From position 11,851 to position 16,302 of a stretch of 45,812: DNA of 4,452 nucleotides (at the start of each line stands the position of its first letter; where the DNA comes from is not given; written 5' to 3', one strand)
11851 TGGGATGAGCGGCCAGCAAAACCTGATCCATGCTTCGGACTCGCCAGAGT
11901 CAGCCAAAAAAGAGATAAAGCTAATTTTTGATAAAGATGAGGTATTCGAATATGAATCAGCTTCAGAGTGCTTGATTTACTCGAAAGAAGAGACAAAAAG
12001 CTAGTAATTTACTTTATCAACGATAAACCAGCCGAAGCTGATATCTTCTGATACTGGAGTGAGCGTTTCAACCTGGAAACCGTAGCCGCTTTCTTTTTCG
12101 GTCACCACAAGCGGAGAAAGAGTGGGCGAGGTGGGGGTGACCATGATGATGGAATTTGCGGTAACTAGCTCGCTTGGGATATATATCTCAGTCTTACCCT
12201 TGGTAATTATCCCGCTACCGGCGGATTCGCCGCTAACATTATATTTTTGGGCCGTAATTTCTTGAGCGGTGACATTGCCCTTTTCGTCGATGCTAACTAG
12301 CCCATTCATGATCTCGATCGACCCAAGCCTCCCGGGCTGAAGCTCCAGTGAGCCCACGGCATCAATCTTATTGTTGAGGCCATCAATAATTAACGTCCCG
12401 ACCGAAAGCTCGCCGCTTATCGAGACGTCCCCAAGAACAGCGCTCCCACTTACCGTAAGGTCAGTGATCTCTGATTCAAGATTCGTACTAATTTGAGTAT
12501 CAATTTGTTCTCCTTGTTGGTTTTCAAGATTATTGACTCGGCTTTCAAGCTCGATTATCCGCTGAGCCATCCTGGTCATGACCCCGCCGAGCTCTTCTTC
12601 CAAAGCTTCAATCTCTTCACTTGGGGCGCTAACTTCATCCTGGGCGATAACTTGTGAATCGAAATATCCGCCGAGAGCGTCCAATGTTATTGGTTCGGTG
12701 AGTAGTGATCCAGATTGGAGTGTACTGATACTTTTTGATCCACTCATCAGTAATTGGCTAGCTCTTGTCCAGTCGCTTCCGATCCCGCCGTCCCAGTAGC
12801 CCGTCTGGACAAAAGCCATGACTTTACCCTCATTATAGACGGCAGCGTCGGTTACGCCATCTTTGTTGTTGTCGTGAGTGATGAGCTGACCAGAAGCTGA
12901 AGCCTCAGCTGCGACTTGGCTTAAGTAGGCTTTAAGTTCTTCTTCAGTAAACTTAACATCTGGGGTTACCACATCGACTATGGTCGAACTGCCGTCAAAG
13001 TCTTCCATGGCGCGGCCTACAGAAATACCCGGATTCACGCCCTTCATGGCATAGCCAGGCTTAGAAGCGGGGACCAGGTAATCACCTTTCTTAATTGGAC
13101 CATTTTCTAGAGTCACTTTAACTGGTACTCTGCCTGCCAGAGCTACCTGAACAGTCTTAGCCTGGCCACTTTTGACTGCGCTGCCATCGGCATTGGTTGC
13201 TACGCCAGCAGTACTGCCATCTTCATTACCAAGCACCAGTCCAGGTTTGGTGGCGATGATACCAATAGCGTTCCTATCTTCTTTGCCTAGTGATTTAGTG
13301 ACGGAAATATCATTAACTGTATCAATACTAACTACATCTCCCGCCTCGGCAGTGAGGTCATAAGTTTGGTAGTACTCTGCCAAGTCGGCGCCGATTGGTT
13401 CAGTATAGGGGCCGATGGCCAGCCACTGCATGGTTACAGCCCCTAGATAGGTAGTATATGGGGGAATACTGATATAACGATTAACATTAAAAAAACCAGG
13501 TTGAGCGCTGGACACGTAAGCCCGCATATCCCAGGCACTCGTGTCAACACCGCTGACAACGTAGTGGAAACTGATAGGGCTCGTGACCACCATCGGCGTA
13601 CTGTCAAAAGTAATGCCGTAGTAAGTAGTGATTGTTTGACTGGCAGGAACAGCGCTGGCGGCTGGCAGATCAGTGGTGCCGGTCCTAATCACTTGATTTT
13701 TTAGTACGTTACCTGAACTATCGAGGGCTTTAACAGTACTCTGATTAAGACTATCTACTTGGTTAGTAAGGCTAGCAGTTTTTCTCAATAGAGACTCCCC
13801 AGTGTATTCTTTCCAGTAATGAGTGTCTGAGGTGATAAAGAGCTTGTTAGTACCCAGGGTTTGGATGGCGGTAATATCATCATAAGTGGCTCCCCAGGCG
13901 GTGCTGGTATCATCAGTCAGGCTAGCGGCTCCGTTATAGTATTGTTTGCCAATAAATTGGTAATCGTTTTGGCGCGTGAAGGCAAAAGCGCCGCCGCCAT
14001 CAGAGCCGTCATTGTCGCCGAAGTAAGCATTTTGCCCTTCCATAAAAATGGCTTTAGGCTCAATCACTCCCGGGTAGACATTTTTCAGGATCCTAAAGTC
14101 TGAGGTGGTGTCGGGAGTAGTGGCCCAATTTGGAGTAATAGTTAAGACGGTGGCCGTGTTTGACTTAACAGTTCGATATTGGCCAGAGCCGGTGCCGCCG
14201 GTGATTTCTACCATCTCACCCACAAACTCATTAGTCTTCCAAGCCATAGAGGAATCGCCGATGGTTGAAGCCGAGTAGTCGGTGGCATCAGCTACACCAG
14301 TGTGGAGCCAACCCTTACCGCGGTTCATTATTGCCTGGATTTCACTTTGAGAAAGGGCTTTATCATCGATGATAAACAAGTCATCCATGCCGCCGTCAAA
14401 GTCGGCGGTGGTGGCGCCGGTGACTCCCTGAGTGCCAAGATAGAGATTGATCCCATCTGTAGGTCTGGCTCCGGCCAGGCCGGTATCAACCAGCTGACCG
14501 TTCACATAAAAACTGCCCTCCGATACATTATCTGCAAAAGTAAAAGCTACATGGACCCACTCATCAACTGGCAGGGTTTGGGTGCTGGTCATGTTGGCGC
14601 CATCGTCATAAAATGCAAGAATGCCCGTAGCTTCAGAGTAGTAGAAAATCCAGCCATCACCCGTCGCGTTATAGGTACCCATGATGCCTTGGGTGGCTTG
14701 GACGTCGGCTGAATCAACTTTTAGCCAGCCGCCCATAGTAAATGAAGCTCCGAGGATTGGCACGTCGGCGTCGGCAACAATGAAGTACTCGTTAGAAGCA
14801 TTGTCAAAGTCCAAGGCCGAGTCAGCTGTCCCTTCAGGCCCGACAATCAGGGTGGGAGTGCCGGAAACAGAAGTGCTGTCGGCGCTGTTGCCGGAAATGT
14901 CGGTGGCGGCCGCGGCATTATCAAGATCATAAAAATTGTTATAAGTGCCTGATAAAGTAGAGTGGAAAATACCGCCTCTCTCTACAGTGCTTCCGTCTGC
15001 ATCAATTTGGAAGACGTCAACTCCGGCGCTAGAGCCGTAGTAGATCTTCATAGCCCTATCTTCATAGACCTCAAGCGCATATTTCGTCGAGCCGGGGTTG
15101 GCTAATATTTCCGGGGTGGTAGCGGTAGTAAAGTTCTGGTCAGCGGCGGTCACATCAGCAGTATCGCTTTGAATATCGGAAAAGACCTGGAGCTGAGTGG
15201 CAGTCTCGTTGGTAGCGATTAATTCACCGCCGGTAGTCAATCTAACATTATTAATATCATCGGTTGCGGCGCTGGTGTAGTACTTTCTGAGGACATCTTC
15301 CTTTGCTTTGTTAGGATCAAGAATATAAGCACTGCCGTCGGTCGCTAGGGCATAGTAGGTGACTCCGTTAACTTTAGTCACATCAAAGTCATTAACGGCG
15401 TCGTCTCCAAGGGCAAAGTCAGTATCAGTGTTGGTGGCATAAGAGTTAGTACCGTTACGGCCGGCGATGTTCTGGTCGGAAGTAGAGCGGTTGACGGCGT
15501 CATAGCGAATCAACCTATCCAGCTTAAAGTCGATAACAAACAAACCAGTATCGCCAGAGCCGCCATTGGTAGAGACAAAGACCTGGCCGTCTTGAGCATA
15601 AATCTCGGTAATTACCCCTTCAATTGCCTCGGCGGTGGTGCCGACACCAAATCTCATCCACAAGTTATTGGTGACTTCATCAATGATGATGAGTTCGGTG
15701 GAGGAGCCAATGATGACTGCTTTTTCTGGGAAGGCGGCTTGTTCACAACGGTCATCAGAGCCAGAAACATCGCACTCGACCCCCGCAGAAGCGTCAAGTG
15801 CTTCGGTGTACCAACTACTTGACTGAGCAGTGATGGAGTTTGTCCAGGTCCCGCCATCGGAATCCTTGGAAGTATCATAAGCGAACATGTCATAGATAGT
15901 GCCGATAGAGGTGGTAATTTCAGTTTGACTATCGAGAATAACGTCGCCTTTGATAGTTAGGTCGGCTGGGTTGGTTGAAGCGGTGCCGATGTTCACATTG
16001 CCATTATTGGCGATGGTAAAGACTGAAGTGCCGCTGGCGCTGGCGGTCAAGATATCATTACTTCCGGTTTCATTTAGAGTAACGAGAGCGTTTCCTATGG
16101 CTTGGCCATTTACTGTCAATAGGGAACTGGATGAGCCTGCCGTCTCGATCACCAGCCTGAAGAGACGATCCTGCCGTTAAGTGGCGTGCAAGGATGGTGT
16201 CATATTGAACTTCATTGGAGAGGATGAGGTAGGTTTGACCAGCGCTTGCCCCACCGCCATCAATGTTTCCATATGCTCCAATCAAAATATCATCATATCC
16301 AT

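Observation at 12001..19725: Giant (~2,500 aa reconstructed) surface protein with a cytoplasmic HTH DNA-binding domain and a single TM helix at its N-terminus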

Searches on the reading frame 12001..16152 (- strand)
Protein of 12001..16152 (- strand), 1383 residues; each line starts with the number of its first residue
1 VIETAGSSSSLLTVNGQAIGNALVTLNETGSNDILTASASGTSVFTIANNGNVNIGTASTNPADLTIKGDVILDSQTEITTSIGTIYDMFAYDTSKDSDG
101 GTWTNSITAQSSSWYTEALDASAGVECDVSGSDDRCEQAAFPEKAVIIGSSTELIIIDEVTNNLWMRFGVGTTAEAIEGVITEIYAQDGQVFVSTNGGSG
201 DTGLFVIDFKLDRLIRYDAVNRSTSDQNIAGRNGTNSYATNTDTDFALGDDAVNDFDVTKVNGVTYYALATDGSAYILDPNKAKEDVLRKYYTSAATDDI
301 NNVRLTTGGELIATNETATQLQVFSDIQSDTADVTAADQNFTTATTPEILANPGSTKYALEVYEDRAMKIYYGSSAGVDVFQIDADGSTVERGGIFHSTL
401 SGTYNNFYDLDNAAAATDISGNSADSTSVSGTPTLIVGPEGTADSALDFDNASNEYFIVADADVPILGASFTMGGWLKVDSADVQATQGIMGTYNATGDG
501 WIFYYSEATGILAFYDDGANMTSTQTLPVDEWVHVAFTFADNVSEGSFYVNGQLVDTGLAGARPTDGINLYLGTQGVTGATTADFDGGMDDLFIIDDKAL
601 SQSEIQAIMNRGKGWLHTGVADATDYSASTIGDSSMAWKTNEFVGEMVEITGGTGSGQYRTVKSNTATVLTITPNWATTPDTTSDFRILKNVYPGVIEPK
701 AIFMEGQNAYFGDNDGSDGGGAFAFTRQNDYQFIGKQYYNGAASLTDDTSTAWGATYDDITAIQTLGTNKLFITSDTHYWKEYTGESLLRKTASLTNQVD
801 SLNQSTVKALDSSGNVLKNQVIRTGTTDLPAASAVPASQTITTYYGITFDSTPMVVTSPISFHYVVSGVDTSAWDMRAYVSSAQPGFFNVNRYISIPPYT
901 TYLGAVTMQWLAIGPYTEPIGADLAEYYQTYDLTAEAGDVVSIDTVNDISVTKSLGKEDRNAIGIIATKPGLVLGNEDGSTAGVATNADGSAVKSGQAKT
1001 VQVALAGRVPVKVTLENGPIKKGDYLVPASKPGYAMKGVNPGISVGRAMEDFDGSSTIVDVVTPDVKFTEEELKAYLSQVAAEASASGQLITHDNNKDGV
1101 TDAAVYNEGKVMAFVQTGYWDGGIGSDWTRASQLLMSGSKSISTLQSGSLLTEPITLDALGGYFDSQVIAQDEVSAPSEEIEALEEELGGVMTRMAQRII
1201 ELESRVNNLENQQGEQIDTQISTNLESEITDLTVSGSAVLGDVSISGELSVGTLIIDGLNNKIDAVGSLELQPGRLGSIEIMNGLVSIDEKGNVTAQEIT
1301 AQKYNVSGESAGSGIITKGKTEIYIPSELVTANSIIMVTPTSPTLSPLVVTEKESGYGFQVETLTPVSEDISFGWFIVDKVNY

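Call 6: search_protein_families(library=pfam, proteins=[window:12001-16152:-], max_evalue=0.01)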
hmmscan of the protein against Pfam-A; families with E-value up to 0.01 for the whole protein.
window:12001-16152:- (1383 aa): 0 families

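Call 15: find_encoding_contigs(protein=window:12001-16152:-, flank=10000, max_places=6)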
Protein window:12001-16152:- (1383 aa): no gene with exactly this product is on record in the collection.

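Call 17: find_related_loci(query=window:12001-16152:-, collection=genome_contigs, flank=10000)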
Query window:12001-16152:- (1383 aa) in genome_contigs; peptide patterns used: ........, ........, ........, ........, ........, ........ (x = any residue, [..] = any of these).
36 stretches matched a pattern, but none encodes a relative of the query by tblastn (E <= 1e-3).

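Call 18: find_homologous_proteins(query=window:12001-16152:-)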
Query window:12001-16152:- (1383 aa): 7 proteins with E <= 0.001 among 8000 candidates.
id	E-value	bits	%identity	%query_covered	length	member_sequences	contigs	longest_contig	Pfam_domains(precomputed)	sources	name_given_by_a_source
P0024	0.0e+0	3003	100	99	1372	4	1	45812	-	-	-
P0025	0.0e+0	1074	50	82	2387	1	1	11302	PF07953.21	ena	-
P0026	7.1e-24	102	40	11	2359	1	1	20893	-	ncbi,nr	ncbi:MAG: hypothetical protein M1372_02725, partial [Patescibacteria group bacterium]|nr:hypothetica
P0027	2.4e-22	97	23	17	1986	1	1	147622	PF01391.24,PF13385.14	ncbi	-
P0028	2.5e-15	74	40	12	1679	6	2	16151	-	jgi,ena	-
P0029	2.5e-12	64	43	9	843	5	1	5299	PF05658.20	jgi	jgi:hypothetical protein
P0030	1.9e-6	44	55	4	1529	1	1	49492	PF13229.13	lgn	-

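Call 22: find_encoding_contigs(protein=P0025, flank=10000, max_places=4)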
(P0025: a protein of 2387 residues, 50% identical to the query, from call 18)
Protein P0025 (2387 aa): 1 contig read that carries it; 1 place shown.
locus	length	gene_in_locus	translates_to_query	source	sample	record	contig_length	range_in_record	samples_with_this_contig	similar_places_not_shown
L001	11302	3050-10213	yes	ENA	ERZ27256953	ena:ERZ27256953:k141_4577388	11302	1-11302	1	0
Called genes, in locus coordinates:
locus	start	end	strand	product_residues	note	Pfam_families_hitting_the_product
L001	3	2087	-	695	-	?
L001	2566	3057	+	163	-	PF02899:Phage_int_SAM_1, PF13102:Phage_int_SAM_5 (faint), PF13495:Phage_int_SAM_4 (faint)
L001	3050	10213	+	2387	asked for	PF07953:Toxin_R_bind_N (weak)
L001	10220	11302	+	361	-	?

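Call 27: search_solved_structures(query=window:12001-16152:-, max_evalue=1)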
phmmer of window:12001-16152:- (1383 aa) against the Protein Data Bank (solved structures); distinct sequences matched with E-value up to 1: 1.
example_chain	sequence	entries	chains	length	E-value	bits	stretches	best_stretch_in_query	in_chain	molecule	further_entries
3q7y_A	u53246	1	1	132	0.1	13.5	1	435-511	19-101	De novo designed beta-trefoil architecture with symmetric primary structure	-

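Call 28: search_protein_families(library=pfam, proteins=[window:12001-16152:-, P0025, P0028, P0030], max_evalue=5)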
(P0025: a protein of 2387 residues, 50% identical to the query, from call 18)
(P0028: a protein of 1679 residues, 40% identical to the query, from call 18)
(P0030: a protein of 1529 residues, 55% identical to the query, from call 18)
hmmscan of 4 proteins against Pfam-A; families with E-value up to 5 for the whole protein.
window:12001-16152:- (1383 aa): 1 family
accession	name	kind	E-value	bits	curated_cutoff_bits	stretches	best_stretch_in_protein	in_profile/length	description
PF09787.14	Golgin_A5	-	0.17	11.8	31.7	1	1169-1233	111-176/305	Golgin subfamily A member 5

P0025 (2387 aa): 3 families
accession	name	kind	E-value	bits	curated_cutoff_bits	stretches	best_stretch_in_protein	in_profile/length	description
PF25312.1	Allergen_Asp_f_4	-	0.0073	16.5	27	1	1747-1828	9-91/174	Allergen Asp f 4-like domain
PF02210.31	Laminin_G_2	-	0.071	14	22.9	1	1353-1450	16-113/126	Laminin G domain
PF02899.23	Phage_int_SAM_1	-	0.21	12.3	22.3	1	10-47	45-83/83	Phage integrase, N-terminal SAM-like domain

P0028 (1679 aa): 0 families

P0030 (1529 aa): 2 families
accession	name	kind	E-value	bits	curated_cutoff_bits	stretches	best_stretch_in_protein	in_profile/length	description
PF13229.12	Beta_helix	-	8.1e-20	71.5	25.9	3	836-984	13-149/158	Right handed beta helix region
PF05048.19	NosD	-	8.1e-05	22.6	23.6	2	863-1029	32-173/212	Periplasmic copper-binding protein (NosD)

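Call 44: find_encoding_contigs(protein=P0024, flank=10000, max_places=4)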
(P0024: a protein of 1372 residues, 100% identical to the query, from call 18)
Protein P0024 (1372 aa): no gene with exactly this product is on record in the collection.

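Call 102: search_protein_families(library=ncbifam, proteins=[window:12001-16152:-], max_evalue=0.01)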
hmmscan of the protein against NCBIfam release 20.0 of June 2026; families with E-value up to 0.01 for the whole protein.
window:12001-16152:- (1383 aa): 0 families

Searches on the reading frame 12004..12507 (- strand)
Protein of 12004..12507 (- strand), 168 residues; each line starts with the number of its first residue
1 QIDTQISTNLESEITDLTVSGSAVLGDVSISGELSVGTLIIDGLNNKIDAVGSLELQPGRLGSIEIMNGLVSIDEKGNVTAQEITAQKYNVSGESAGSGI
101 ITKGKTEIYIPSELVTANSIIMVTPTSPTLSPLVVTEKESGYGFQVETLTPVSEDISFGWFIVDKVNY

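Call 51: find_related_loci(query=A3, collection=genome_contigs, flank=10000)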
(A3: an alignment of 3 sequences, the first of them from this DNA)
Query A3 (168 aa) in genome_contigs; peptide patterns used: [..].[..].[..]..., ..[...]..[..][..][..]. (x = any residue, [..] = any of these).
124 stretches matched a pattern; 12 encode a relative of the query (tblastn E <= 1e-3); 12 distinct loci.
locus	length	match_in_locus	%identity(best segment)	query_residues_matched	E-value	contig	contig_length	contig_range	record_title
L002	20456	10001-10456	51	14-165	1e-46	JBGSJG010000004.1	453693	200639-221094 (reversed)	MAG: Patescibacteria group bacterium isolate JTS-AC151 k141_3479868, whole genome shotgun sequence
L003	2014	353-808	51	16-167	3e-43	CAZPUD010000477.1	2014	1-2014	MAG TPA_asm: uncultured candidatus Brocadiaceae bacterium isolate SRP093185_co1_14 genome assembly, contig: NODE_40300_l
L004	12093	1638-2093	51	16-167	5e-43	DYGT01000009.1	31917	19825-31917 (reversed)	MAG TPA_asm: Candidatus Microgenomatus sp. isolate BE2012_6_40_25 Afr_mines_BE2012_705_length_31917_cov_10_075105, whole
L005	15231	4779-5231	49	16-166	9e-42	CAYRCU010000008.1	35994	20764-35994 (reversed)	MAG TPA_asm: uncultured Gammaproteobacteria bacterium isolate SRP338002_co1_166 genome assembly, contig: NODE_1072_lengt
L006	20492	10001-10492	48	3-165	5e-41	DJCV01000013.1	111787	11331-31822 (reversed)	MAG TPA_asm: Candidatus Woesebacteria bacterium UBA5941 UBA5941_contig_3, whole genome shotgun sequence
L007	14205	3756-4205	53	16-165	6e-38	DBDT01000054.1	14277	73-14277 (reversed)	MAG TPA_asm: Candidatus Woesebacteria bacterium UBA925 UBA925_contig_1883, whole genome shotgun sequence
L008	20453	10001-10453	44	17-167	8e-37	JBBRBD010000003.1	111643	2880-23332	MAG: Patescibacteria group bacterium isolate Co_metawrap_2327 Cmw_2327_k141_25779795_length_111643_cov_11.9996, whole ge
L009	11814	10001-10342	34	50-165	1e-11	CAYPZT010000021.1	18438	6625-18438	MAG TPA_asm: uncultured Gammaproteobacteria bacterium isolate SRP329715_co1_181 genome assembly, contig: NODE_4471_lengt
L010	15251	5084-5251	43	107-164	9e-10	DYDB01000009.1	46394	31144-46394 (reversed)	MAG TPA_asm: Micavibrio sp. isolate IMS_BF-2 NODE_97_length_46401_cov_47.946, whole genome shotgun sequence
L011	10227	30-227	38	97-164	9e-10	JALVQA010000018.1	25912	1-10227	MAG: Candidatus Moraniibacteriota bacterium isolate A3_metabat2_scaf2bin.005 A3_NODE_680_length_25912_cov_3.772852, whol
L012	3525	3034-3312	30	79-164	2e-5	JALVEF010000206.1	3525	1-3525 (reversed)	MAG: Saprospiraceae bacterium isolate 134-614_metabat2_scaf2bin.096 134-614_scaffold_26684_c1, whole genome shotgun sequ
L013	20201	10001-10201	30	97-164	2e-5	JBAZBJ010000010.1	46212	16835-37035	MAG: Parcubacteria group bacterium isolate SO_2017_GW1_11 NODE_3832_length_46212_cov_1.577390_OW334_2017, whole genome s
